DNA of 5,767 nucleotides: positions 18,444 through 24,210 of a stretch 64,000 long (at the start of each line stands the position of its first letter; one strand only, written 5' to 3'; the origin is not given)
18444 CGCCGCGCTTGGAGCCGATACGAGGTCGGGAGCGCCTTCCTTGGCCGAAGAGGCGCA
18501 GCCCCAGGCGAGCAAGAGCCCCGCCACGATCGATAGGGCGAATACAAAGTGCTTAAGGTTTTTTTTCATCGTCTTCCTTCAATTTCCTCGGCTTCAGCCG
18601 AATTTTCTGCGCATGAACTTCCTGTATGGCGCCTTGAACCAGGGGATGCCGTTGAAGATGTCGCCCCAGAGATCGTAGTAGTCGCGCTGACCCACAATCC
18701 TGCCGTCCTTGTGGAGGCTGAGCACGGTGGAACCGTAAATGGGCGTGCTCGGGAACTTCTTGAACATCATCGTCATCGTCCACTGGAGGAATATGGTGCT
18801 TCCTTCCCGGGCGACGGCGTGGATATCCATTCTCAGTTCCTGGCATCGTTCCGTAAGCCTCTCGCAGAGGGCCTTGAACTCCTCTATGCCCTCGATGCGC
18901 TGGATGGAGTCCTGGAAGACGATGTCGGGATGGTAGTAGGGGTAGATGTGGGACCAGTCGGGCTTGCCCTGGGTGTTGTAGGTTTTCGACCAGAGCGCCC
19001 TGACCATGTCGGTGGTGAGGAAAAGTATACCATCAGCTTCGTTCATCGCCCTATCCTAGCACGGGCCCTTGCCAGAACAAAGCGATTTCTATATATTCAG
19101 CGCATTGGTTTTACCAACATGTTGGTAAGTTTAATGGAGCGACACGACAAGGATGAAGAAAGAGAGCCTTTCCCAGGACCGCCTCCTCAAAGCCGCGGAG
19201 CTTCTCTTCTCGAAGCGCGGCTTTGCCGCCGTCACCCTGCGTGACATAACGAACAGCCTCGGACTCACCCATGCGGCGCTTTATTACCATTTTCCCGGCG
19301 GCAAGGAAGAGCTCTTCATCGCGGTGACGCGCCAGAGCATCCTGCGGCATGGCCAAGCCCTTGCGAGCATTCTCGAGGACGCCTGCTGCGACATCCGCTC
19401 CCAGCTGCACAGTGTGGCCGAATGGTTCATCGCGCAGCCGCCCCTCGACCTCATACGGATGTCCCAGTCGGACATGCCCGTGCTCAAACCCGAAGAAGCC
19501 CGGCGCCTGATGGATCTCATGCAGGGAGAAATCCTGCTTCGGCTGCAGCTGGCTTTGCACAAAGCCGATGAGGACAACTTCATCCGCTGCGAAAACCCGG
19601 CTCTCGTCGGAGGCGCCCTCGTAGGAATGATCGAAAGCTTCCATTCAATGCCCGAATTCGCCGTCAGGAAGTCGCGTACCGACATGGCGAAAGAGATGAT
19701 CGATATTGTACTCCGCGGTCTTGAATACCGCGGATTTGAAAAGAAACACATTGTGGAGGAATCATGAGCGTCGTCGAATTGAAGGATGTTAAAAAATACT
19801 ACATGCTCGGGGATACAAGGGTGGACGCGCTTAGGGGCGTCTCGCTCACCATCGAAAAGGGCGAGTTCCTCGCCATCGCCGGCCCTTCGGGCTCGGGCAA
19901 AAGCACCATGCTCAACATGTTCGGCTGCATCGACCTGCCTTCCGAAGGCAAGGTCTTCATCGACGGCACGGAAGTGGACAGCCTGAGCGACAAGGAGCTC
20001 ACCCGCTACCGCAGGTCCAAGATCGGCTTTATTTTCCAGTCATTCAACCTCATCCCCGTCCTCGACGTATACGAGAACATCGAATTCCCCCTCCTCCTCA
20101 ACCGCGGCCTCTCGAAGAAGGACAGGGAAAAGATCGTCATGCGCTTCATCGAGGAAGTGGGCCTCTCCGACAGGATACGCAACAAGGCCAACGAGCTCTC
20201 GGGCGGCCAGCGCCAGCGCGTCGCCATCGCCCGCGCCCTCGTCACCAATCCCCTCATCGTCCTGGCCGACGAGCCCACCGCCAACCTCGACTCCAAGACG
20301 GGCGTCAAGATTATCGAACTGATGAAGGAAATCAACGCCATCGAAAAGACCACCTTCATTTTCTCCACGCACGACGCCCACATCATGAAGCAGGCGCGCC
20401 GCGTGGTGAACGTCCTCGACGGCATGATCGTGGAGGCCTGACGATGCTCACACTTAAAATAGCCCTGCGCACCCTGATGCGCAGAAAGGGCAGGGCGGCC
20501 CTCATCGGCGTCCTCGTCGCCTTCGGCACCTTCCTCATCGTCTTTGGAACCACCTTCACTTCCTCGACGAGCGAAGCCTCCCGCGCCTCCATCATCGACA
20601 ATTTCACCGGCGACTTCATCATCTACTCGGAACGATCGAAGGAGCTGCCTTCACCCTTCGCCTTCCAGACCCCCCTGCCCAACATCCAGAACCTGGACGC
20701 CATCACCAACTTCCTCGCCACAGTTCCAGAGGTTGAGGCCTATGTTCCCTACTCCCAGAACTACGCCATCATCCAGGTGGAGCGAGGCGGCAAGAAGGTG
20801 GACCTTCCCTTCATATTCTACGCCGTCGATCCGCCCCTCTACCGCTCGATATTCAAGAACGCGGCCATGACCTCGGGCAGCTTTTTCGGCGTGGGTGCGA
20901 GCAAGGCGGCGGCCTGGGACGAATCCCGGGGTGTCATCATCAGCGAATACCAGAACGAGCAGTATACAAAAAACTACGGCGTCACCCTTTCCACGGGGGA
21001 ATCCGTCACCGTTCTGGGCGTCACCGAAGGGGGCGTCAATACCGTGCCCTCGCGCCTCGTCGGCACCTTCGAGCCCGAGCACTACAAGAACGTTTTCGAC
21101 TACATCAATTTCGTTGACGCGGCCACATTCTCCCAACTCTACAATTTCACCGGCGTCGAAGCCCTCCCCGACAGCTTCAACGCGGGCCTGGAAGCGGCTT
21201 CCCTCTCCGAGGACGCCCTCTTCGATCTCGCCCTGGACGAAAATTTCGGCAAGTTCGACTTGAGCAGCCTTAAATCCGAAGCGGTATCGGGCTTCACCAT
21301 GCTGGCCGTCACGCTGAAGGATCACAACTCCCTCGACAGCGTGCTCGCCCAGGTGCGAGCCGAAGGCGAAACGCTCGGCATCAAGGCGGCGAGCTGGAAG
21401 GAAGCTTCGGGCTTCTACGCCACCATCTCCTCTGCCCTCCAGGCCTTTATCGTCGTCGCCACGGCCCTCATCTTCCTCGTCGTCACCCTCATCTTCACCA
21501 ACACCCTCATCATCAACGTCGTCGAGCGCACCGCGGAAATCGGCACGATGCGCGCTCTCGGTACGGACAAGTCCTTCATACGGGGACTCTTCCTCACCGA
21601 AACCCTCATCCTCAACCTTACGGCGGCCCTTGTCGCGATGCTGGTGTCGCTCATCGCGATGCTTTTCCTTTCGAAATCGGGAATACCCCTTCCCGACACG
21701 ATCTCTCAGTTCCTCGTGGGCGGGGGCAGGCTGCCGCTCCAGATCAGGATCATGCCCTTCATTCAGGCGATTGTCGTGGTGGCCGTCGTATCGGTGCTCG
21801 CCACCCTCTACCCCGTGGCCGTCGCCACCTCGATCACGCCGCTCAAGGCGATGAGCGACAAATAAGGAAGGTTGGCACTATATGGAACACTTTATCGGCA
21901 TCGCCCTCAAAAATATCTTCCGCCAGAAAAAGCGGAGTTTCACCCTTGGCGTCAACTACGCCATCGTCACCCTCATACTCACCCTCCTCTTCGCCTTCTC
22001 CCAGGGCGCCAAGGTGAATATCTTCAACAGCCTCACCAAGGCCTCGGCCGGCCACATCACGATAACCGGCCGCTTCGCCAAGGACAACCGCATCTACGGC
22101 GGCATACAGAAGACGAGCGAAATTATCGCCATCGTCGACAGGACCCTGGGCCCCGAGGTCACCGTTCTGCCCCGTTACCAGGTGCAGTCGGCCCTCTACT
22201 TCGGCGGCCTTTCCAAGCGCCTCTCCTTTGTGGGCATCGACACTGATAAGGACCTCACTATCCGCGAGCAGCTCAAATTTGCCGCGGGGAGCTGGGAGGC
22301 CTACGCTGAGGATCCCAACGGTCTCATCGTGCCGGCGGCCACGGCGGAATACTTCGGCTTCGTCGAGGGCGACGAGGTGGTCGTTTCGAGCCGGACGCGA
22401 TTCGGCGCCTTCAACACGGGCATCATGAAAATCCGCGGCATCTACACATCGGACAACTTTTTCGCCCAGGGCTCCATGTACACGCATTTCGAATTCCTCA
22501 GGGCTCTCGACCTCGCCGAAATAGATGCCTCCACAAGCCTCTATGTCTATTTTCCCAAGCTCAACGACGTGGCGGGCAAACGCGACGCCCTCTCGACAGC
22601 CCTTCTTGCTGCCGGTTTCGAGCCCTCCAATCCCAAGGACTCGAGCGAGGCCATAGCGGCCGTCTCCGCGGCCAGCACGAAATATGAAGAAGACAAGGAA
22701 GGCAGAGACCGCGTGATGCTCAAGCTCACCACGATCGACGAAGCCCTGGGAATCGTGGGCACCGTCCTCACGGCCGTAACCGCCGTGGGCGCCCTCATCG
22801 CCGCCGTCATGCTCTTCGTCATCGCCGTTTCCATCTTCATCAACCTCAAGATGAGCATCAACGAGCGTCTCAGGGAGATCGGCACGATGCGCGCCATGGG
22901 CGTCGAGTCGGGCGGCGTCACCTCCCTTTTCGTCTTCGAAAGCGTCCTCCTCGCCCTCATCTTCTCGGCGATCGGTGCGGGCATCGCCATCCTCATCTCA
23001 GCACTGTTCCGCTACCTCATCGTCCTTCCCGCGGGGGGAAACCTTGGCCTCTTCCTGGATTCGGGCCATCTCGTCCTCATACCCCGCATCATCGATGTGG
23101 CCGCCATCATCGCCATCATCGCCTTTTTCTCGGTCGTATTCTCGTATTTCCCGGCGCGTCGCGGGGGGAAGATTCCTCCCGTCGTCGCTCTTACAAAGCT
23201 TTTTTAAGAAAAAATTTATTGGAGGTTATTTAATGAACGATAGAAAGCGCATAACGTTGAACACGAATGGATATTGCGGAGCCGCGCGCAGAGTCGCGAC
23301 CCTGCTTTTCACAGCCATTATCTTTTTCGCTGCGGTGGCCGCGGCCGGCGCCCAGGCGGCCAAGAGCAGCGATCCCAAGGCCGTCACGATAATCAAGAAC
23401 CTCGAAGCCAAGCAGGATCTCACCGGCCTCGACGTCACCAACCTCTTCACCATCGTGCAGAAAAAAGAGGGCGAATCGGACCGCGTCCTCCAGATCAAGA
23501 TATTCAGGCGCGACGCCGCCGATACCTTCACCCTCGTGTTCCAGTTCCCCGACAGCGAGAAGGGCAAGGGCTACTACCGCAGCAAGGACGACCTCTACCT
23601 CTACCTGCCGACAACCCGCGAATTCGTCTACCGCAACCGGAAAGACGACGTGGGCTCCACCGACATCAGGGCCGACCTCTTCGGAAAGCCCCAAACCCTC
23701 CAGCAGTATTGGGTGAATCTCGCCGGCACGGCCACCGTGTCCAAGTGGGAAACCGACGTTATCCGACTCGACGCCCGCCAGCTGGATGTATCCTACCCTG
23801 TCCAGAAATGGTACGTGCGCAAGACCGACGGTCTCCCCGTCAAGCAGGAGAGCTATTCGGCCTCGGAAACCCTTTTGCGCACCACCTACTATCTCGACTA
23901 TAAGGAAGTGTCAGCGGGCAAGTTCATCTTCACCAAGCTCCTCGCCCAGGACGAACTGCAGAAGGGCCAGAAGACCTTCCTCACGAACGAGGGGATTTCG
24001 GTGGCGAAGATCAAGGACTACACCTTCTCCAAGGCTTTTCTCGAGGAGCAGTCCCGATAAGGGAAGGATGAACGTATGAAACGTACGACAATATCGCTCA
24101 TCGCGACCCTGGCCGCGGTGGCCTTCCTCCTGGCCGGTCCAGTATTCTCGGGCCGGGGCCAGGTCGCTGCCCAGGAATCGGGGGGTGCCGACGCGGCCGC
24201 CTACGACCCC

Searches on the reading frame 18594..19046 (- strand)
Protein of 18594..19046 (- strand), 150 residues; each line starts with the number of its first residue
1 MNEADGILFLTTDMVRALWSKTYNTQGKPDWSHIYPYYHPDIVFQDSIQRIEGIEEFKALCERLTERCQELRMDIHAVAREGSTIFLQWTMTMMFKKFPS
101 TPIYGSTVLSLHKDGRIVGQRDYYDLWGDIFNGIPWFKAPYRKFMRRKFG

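Call 3: search_protein_families(library=pfam, proteins=[window:18594-19046:-], max_evalue=0.01)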
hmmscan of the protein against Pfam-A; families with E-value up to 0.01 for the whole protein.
window:18594-19046:- (150 aa): 4 families
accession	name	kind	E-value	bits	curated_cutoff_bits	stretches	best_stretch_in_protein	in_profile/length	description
PF12680.13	SnoaL_2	-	1.7e-13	51.5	27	1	24-118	6-100/102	SnoaL-like domain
PF10184.16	DUF2358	-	3.7e-09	37.2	24.3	1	32-118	18-111/113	Uncharacterized conserved protein (DUF2358)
PF07366.18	SnoaL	-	1.2e-06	28.8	28.4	1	23-126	11-119/126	SnoaL-like polyketide cyclase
PF07858.18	LEH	-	0.0032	18.2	24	1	47-132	37-118/122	Limonene-1,2-epoxide hydrolase catalytic domain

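Call 6: search_protein_families(library=ncbifam, proteins=[window:18594-19046:-], max_evalue=0.01)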
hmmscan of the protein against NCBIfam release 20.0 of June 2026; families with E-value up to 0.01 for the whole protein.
window:18594-19046:- (150 aa): 1 family
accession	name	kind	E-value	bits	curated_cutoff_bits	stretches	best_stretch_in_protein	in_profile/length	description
TIGR02096.1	TIGR02096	subfamily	0.0026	18.1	97.1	0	30-126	15-121/129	ketosteroid isomerase-related protein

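Call 86: search_protein_families(library=padloc, proteins=[window:18594-19046:-], max_evalue=0.01)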
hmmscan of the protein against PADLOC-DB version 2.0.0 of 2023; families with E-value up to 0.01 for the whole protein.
window:18594-19046:- (150 aa): 0 families

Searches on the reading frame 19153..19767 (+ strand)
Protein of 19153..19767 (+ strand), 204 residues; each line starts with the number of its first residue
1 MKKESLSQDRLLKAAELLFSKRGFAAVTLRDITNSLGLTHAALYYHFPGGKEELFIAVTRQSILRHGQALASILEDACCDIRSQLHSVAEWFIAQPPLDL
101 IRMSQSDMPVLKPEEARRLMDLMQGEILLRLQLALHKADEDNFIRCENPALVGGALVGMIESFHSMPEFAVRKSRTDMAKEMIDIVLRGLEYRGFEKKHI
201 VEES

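Call 3: search_protein_families(library=pfam, proteins=[window:19153-19767:+], max_evalue=0.01)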
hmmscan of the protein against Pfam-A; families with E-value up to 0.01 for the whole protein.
window:19153-19767:+ (204 aa): 1 family
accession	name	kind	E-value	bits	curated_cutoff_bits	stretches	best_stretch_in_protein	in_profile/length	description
PF00440.29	TetR_N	-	2e-14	53.5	24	1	11-58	1-47/47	Bacterial regulatory proteins, tetR family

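Call 6: search_protein_families(library=ncbifam, proteins=[window:19153-19767:+], max_evalue=0.01)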
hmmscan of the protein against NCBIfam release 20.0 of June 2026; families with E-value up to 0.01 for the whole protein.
window:19153-19767:+ (204 aa): 16 families
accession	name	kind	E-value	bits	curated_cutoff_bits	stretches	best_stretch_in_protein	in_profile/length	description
NF050111.1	TransRegSACE7040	equivalog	5.4e-11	42.8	250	1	9-124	4-119/186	SACE_7040 family transcriptional regulator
NF041196.1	ScbR_bind_reg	equivalog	1.8e-10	41.3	150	1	9-78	9-77/191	ScbR family autoregulator-binding transcription factor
NF053516.1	TranRepPrsAVib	equivalog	1.7e-09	37.8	300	1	1-90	1-89/208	TetR family transcriptional repressor PsrA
NF051852.1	efflux_TF_MtrR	exception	1.3e-08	34.9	280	1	4-84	7-87/205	multidrug efflux system transcriptional repressor MtrR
NF007949.0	PRK10668.1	equivalog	2.7e-07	30.3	271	1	8-62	13-66/216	multidrug efflux transporter transcriptional repressor AcrR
NF007430.0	PRK09975.1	equivalog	6.4e-07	28.7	274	1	8-64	13-69/220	acrEF/envCD operon transcriptional regulator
NF053731.1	TransRegFasRMycb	equivalog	2.9e-06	27.2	330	1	9-69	14-73/199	HTH-type transcriptional activator FasR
NF011584.0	PRK15008.1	equivalog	3.8e-05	23.6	230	1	8-62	20-73/212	HTH-type transcriptional regulator RutR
TIGR03384.1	betaine_BetI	equivalog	6.2e-05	22.8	201.3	1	4-75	6-76/189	choline-binding transcriptional repressor BetI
TIGR03613.1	RutR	equivalog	6.5e-05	22.9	368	1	8-63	10-64/202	pyrimidine utilization regulatory protein R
NF037937.1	septum_RefZ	equivalog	8.7e-05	22.5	180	1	9-55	2-47/195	forespore capture DNA-binding protein RefZ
NF000040.3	Tn10_TetC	equivalog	0.00048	20.4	425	1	10-65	17-71/197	tetracyline resistance-associated transcriptional repressor TetC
NF001978.0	PRK00767.1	equivalog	0.00084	19.2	118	1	4-88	7-90/197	transcriptional regulator BetI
NF010319.1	PRK13756.1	equivalog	0.0013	18.7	265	1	6-65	2-60/199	tetracycline resistance transcriptional repressor TetR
NF008587.1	PRK11552.1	equivalog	0.0014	18.4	365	1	7-60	8-59/213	transcriptional regulator CecR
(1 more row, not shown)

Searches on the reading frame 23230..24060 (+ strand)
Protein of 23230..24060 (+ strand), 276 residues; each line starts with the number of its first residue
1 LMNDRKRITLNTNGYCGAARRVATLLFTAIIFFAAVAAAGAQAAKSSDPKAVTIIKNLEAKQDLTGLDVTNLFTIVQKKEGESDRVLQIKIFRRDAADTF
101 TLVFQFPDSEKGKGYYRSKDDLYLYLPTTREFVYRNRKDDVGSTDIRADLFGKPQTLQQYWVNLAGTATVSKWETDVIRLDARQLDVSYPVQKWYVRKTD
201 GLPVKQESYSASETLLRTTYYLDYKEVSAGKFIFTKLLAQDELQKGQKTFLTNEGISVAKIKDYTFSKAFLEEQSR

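Call 71: search_protein_families(library=pfam, proteins=[window:23230-24060:+], max_evalue=0.001)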
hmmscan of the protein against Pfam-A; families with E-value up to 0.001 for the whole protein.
window:23230-24060:+ (276 aa): 1 family
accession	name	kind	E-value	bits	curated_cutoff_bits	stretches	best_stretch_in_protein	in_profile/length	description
PF17131.11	LolA_like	-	1.2e-28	100.4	30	1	99-272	4-183/184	Outer membrane lipoprotein-sorting protein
